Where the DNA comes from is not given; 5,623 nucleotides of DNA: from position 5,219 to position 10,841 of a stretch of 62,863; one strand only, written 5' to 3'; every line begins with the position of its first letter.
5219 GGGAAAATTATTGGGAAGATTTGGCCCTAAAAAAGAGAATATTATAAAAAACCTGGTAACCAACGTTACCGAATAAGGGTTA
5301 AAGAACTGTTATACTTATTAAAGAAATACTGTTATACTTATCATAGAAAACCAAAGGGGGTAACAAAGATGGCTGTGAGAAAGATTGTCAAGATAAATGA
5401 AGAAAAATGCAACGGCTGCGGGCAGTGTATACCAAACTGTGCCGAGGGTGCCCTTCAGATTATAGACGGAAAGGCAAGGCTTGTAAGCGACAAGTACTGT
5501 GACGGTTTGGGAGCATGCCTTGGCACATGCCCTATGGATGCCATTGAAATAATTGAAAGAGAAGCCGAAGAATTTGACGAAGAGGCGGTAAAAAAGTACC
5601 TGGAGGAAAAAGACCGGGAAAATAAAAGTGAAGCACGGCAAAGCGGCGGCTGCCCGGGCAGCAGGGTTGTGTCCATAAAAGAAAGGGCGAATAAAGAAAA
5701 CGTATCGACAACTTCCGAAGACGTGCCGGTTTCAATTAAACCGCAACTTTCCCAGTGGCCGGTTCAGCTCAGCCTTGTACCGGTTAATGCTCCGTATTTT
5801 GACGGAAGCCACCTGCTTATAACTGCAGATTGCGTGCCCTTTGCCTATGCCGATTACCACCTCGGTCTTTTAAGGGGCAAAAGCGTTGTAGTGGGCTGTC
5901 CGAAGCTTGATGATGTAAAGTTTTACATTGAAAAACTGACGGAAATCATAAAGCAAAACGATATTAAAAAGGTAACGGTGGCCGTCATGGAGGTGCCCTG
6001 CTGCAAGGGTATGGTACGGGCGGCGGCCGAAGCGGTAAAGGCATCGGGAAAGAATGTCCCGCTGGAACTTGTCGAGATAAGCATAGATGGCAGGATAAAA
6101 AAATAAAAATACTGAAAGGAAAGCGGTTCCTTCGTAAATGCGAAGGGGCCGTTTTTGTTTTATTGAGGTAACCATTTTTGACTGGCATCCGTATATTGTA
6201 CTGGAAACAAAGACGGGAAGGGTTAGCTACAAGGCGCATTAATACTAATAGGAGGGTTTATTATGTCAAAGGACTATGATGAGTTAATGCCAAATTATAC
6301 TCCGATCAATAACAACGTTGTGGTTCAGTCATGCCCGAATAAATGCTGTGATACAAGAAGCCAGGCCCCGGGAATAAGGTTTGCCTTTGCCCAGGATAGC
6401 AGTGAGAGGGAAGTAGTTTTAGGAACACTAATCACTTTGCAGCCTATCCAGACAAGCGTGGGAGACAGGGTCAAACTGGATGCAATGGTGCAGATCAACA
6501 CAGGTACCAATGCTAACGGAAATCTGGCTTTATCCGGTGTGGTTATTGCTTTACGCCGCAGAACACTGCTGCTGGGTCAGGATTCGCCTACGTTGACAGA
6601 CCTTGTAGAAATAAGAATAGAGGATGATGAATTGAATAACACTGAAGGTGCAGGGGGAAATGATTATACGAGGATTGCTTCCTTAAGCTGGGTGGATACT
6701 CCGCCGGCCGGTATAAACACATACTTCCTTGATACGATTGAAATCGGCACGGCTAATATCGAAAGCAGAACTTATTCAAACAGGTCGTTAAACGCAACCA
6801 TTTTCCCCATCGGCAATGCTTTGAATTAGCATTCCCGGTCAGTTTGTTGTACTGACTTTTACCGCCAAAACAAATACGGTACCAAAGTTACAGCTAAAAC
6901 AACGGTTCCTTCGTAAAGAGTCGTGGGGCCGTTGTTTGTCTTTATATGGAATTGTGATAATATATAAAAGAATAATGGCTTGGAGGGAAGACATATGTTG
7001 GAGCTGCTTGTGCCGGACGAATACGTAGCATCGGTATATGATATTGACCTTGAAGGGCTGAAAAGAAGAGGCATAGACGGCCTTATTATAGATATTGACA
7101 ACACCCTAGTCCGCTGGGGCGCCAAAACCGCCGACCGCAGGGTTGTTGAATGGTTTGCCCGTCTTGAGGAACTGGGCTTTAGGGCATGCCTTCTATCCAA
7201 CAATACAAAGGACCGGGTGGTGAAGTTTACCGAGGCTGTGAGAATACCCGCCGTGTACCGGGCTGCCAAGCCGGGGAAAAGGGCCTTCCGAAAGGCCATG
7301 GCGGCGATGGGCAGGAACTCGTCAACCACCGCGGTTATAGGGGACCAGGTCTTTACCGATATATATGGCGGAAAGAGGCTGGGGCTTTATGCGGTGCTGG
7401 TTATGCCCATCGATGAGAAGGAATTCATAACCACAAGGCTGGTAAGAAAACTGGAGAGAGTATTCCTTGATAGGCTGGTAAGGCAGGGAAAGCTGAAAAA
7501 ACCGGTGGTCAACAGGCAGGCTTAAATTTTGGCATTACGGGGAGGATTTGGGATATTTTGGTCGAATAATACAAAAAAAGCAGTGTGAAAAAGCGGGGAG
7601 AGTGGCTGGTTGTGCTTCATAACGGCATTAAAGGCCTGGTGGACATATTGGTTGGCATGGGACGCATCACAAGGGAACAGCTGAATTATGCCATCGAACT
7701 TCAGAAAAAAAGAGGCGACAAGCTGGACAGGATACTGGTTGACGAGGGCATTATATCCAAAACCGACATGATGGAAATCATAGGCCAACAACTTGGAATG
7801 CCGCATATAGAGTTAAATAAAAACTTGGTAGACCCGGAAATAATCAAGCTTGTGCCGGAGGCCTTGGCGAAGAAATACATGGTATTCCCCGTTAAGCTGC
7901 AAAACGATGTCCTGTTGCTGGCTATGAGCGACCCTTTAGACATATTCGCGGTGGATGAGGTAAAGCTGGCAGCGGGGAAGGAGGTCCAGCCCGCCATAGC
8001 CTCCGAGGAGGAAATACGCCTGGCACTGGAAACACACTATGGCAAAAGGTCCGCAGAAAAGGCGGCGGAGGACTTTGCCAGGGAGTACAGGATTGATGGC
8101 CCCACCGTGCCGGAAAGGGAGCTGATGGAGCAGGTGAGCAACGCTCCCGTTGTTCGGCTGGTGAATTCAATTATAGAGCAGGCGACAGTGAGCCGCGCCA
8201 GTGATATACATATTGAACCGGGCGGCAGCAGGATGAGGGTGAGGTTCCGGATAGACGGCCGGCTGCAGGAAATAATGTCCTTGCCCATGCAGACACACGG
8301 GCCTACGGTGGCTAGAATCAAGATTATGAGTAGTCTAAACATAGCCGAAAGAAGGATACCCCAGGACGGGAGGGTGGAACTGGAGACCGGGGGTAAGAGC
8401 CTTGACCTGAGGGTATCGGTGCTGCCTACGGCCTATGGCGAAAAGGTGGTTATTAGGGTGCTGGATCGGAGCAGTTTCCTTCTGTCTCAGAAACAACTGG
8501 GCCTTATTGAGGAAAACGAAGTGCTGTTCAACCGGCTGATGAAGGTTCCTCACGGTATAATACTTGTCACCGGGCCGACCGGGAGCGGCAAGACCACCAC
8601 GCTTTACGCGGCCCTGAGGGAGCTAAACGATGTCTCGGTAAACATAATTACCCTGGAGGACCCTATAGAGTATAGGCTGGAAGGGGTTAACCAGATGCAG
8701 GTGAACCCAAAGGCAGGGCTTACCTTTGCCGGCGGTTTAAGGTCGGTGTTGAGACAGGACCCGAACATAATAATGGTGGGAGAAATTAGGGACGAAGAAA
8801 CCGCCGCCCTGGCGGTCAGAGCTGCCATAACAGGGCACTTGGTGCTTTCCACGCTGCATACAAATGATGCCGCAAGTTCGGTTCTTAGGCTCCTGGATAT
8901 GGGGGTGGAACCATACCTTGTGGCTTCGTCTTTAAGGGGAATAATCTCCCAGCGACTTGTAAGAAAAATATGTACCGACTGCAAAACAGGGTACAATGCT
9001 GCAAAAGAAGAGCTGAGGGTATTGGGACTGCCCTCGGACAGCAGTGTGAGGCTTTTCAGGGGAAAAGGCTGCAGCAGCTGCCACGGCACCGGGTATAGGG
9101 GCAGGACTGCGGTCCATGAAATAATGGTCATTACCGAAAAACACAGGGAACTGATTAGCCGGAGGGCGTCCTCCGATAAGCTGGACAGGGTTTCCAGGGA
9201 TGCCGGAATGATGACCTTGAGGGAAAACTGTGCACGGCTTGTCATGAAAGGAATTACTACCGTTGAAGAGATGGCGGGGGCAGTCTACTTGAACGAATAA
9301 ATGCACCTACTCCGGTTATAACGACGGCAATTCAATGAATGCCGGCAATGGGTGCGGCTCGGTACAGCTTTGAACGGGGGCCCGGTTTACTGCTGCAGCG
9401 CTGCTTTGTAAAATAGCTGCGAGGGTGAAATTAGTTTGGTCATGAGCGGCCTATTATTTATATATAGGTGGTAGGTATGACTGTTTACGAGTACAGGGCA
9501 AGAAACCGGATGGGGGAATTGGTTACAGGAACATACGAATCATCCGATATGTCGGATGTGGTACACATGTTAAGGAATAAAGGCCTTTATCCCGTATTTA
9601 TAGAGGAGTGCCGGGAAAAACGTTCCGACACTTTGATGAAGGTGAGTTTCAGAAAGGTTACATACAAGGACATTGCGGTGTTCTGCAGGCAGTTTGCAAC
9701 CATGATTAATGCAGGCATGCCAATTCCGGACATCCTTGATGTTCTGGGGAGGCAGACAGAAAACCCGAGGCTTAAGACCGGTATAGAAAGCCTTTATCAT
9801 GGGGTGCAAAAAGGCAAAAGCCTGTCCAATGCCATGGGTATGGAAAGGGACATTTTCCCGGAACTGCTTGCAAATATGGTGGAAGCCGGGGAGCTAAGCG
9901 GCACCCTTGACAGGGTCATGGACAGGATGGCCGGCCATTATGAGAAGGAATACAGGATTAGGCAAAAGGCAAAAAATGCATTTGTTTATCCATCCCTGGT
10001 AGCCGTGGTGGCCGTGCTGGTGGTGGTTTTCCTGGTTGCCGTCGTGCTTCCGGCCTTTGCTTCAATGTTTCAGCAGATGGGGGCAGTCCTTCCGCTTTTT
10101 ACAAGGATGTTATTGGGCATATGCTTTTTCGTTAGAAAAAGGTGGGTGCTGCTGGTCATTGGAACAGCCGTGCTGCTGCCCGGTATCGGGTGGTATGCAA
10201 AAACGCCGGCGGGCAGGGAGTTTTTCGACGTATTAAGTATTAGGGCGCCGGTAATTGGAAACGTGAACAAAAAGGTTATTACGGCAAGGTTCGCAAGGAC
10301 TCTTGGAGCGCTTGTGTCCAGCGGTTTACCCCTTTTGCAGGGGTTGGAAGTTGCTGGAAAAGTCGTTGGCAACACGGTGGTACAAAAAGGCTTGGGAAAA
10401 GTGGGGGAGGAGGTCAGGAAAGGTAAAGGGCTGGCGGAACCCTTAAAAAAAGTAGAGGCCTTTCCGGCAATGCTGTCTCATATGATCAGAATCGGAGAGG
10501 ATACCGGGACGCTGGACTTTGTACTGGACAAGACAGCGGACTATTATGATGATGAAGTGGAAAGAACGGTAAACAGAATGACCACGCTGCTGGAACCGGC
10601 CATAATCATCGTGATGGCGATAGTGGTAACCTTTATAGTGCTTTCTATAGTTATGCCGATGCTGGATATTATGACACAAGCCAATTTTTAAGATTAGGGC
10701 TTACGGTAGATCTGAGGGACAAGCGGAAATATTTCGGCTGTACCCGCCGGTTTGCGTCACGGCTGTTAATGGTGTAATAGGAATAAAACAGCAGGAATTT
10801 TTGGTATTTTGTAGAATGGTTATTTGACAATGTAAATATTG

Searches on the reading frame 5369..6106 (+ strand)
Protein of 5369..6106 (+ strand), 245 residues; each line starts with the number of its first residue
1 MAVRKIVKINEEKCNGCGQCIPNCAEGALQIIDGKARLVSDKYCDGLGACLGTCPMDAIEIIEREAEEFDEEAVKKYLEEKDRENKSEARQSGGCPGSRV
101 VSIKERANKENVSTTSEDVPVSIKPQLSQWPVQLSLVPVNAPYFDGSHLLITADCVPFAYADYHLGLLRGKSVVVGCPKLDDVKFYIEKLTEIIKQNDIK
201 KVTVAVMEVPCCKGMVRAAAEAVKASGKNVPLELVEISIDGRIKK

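Call 57: search_protein_families(library=pfam, proteins=[window:5369-6106:+], max_evalue=0.00001)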
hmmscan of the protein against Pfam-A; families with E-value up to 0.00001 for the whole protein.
window:5369-6106:+ (245 aa): 6 families
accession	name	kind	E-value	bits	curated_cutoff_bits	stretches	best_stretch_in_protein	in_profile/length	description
PF00037.32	Fer4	-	1.2e-08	34.8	21.1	0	7-28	1-22/24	4Fe-4S binding domain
PF14697.11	Fer4_21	-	5.8e-08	33.2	35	1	8-60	2-58/59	4Fe-4S dicluster domain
PF12837.12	Fer4_6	-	6.6e-08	32.6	25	1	6-29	1-24/24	4Fe-4S binding domain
PF25160.1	LdpA_Fe-S-bd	-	2.3e-07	30.9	27.6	0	7-29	21-43/49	LdpA Fe-S cluster-binding domain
PF13237.11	Fer4_10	-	5.9e-07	29.8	25.5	1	7-55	2-53/53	4Fe-4S dicluster domain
PF12838.12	Fer4_7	-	1e-06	29.5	27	0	13-58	1-52/52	4Fe-4S dicluster domain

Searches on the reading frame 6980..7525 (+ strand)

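Call 57: search_protein_families(library=pfam, proteins=[window:6980-7525:+], max_evalue=0.00001)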
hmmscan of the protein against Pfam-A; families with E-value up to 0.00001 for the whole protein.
window:6980-7525:+ (181 aa): 2 families
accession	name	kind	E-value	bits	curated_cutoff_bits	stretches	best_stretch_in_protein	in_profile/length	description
PF13242.12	Hydrolase_like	-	1.4e-09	38.1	22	1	96-141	3-48/75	HAD-hyrolase-like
PF00702.32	Hydrolase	-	4e-08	34.3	26.4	1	54-135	102-191/191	haloacid dehalogenase-like hydrolase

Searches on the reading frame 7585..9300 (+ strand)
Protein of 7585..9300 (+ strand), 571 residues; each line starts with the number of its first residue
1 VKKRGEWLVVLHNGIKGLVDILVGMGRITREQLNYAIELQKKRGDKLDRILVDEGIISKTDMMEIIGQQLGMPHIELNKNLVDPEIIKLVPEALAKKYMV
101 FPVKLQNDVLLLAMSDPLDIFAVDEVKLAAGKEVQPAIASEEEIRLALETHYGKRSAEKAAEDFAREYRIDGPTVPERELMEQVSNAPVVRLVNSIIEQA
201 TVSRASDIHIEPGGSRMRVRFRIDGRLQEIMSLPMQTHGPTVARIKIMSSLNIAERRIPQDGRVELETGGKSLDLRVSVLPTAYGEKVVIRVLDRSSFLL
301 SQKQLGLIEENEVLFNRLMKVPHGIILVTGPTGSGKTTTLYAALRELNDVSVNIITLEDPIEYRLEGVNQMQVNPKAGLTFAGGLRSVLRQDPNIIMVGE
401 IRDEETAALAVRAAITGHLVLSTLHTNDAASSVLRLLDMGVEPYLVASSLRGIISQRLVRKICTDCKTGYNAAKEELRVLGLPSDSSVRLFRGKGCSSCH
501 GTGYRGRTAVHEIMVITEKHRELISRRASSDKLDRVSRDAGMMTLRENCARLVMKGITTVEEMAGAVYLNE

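Call 57: search_protein_families(library=pfam, proteins=[window:7585-9300:+], max_evalue=0.00001)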
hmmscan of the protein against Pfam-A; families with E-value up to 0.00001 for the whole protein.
window:7585-9300:+ (571 aa): 2 families
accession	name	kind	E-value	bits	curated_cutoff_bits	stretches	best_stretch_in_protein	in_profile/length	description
PF00437.27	T2SSE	-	5e-140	466.8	24.9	1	183-563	2-368/370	Type II/IV secretion system protein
PF05157.20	MshEN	-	8.4e-22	77.4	23.1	1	70-156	1-88/90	MshEN domain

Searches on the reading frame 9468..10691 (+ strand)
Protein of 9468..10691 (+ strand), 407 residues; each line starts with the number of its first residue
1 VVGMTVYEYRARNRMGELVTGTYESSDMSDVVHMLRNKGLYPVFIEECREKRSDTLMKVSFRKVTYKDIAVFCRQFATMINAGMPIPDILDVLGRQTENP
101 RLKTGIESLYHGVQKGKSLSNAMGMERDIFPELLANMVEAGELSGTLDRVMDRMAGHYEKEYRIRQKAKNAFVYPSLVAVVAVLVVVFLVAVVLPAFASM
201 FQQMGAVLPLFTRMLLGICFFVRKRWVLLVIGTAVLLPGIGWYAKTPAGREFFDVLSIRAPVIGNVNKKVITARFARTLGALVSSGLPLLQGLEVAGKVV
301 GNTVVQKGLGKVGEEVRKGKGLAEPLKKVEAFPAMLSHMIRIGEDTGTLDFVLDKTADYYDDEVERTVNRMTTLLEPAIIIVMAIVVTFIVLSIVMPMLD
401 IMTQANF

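Call 57: search_protein_families(library=pfam, proteins=[window:9468-10691:+], max_evalue=0.00001)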
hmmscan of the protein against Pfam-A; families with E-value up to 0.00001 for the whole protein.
window:9468-10691:+ (407 aa): 1 family
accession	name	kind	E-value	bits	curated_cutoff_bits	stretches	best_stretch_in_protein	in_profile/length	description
PF00482.28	T2SSF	-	1.7e-66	222.3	25.2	2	72-195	1-125/125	Type II secretion system (T2SS), protein F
